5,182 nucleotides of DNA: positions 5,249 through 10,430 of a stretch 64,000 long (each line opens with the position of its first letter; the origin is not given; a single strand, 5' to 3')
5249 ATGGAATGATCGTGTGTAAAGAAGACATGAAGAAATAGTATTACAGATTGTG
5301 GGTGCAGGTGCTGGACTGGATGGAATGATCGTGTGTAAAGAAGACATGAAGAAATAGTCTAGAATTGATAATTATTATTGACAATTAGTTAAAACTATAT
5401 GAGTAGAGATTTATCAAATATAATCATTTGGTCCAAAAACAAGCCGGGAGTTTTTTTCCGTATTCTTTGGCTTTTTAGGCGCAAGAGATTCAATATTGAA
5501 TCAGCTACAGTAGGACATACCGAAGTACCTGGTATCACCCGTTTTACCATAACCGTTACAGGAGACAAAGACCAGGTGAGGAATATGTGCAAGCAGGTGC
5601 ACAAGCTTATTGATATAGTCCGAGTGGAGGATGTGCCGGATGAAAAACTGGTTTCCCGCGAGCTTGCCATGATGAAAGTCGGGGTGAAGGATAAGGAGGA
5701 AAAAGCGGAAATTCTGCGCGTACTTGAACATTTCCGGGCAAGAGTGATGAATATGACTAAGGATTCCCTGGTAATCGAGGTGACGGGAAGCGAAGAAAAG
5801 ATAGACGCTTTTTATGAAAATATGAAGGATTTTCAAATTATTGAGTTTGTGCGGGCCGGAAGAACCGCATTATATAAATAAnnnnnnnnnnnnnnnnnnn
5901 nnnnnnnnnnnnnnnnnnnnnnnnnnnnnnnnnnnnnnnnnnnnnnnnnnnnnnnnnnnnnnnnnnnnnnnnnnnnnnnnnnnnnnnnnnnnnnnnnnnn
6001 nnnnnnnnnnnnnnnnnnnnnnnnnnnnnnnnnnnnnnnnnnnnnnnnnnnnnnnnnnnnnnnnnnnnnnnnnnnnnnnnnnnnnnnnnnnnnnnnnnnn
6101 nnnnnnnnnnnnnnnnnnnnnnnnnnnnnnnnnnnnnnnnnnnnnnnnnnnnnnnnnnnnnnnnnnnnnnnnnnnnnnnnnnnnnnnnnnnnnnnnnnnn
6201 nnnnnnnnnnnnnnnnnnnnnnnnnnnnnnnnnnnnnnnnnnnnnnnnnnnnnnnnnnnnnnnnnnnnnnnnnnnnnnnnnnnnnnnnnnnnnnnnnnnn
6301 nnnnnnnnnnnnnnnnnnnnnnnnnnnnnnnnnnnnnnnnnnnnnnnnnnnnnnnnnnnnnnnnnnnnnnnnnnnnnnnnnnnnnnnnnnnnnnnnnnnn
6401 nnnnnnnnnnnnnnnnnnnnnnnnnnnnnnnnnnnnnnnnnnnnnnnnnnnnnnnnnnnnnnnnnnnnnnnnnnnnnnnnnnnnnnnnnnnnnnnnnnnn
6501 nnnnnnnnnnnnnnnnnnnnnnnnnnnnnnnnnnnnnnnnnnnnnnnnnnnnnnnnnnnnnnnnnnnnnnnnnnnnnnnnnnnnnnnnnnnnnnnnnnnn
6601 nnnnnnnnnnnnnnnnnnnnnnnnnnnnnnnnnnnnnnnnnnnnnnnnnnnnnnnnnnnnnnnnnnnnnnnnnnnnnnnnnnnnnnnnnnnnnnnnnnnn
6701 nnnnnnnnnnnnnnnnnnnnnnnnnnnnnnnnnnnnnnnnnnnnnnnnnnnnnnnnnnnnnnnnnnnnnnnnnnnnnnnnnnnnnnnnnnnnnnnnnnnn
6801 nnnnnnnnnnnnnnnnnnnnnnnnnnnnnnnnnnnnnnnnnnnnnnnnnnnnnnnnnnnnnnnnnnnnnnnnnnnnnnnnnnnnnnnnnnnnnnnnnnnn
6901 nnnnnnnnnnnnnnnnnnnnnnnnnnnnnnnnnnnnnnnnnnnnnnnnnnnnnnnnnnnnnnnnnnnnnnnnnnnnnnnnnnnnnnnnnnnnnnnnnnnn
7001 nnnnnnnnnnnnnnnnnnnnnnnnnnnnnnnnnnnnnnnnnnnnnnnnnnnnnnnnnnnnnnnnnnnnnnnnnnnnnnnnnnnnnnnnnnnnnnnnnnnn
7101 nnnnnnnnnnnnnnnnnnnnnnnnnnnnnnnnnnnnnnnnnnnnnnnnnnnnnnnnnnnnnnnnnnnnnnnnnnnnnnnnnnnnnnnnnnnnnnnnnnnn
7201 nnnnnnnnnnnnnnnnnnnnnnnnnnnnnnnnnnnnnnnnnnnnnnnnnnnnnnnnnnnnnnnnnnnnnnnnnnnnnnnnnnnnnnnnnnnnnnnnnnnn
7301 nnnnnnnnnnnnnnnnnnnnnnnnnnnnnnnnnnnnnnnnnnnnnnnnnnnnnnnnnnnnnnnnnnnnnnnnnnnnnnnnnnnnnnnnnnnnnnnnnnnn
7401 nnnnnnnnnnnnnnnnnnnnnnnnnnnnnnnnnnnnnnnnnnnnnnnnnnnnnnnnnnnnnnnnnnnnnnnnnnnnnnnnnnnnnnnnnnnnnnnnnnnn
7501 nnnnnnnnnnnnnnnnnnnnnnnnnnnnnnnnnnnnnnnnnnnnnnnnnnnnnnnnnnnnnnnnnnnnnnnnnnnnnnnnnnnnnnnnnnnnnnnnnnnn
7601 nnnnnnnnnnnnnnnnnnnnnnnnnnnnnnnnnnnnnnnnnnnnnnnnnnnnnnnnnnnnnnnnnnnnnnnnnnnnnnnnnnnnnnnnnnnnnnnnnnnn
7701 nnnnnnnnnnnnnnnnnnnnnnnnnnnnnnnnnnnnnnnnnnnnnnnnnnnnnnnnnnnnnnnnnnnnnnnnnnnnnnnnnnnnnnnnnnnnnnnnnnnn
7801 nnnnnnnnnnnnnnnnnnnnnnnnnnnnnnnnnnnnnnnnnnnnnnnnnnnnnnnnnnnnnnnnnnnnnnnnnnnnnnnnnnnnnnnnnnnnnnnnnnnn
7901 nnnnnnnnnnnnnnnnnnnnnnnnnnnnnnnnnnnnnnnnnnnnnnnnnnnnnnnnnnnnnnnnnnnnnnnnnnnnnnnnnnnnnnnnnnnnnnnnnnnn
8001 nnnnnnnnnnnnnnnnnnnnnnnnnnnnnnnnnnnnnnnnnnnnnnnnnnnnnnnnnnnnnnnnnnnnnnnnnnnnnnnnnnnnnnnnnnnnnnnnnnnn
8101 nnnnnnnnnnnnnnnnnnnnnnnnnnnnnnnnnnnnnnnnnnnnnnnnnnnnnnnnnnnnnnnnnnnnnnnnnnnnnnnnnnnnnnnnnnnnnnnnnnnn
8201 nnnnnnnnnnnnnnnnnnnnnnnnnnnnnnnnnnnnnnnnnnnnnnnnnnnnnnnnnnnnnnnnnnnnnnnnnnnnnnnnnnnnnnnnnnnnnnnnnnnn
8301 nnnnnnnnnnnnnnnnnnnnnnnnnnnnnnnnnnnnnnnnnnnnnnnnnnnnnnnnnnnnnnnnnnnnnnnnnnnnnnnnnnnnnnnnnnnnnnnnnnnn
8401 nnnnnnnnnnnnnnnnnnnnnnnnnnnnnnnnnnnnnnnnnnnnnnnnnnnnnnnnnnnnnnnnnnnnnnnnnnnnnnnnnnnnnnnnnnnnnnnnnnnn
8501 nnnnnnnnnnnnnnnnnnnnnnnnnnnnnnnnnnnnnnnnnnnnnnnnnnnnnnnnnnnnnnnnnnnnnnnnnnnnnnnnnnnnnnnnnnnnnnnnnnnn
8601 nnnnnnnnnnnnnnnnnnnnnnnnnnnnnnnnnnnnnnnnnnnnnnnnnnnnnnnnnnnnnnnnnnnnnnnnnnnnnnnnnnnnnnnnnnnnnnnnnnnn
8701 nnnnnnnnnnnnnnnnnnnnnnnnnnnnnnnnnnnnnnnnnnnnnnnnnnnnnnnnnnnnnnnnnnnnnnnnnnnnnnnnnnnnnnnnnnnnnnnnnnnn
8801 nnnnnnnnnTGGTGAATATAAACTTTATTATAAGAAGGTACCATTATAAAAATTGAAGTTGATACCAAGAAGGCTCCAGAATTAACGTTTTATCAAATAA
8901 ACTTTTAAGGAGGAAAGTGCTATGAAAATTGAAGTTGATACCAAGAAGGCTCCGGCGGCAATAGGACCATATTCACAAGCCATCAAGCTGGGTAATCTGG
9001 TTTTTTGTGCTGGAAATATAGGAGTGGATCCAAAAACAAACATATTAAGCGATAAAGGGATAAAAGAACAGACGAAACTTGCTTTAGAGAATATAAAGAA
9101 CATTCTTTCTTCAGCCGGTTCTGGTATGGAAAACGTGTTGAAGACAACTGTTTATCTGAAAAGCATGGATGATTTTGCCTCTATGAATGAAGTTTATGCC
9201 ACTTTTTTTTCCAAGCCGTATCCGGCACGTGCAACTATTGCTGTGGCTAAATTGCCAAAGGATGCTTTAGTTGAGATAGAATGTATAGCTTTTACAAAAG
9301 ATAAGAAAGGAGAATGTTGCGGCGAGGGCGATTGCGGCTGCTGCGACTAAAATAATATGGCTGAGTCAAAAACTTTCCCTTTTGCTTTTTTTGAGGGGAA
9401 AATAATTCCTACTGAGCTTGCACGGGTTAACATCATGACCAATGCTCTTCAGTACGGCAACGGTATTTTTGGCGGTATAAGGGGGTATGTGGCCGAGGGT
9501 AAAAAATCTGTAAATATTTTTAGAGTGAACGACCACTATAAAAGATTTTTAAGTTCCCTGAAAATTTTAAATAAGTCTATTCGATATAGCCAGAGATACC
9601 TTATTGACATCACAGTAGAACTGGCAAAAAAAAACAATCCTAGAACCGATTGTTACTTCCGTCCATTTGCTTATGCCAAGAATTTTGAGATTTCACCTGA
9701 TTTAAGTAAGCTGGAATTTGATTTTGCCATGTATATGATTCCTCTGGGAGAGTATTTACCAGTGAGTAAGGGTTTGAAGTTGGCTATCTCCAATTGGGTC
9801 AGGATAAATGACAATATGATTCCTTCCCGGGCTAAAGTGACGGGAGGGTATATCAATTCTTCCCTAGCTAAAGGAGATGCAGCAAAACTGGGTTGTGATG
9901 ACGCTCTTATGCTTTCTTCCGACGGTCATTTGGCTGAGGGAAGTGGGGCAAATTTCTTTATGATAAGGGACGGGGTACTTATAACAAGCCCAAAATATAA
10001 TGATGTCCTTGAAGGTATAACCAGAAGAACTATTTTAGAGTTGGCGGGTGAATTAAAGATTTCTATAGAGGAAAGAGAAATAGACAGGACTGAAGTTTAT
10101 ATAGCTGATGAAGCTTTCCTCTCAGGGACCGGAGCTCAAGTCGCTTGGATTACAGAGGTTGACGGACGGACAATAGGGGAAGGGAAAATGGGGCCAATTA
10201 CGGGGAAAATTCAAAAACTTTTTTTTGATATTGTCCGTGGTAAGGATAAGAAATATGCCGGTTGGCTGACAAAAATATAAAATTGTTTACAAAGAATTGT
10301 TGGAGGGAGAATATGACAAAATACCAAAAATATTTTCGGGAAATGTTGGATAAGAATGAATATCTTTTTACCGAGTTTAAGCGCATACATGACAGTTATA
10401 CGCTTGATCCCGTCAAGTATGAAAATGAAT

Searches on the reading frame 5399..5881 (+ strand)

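Call 8: search_protein_families(library=pfam, proteins=[window:5399-5881:+])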
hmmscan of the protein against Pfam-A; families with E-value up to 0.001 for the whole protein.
window:5399-5881:+ (160 aa): 4 families
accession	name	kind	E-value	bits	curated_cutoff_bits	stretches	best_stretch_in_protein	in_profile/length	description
PF10369.15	ALS_ss_C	-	4.3e-27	94.4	23.2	1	87-158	1-71/74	Small subunit of acetolactate synthase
PF22629.2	ACT_AHAS_ss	-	9.2e-17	61.4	27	1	10-75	3-67/67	AHAS small subunit-like ACT domain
PF13710.12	ACT_5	-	2.3e-12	47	27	1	15-76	2-62/62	ACT domain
PF01842.31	ACT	-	1.5e-08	34.7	27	1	8-71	3-65/66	ACT domain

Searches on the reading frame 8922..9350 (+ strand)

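Call 8: search_protein_families(library=pfam, proteins=[window:8922-9350:+])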
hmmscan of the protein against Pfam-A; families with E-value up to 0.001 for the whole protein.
window:8922-9350:+ (142 aa): 1 family
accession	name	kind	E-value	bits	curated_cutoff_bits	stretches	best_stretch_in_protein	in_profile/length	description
PF01042.26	Ribonuc_L-PSP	-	1.3e-42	145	27.3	1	7-124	1-120/121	Endoribonuclease L-PSP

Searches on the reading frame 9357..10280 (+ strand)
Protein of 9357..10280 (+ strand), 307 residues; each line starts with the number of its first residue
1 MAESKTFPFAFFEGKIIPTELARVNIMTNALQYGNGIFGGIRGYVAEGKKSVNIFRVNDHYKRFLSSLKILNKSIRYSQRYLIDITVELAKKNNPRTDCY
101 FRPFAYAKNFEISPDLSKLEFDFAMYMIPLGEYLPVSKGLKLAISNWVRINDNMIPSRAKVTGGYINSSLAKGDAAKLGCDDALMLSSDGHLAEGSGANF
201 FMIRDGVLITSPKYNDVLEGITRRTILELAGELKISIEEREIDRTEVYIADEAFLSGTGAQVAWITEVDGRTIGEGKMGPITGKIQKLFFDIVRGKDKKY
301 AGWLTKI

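Call 8: search_protein_families(library=pfam, proteins=[window:9357-10280:+])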
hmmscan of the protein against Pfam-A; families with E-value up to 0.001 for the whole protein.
window:9357-10280:+ (307 aa): 1 family
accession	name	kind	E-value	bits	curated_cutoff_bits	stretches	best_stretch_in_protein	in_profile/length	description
PF01063.24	Aminotran_4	-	1.2e-41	143.4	28.5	1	52-267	11-222/223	Amino-transferase class IV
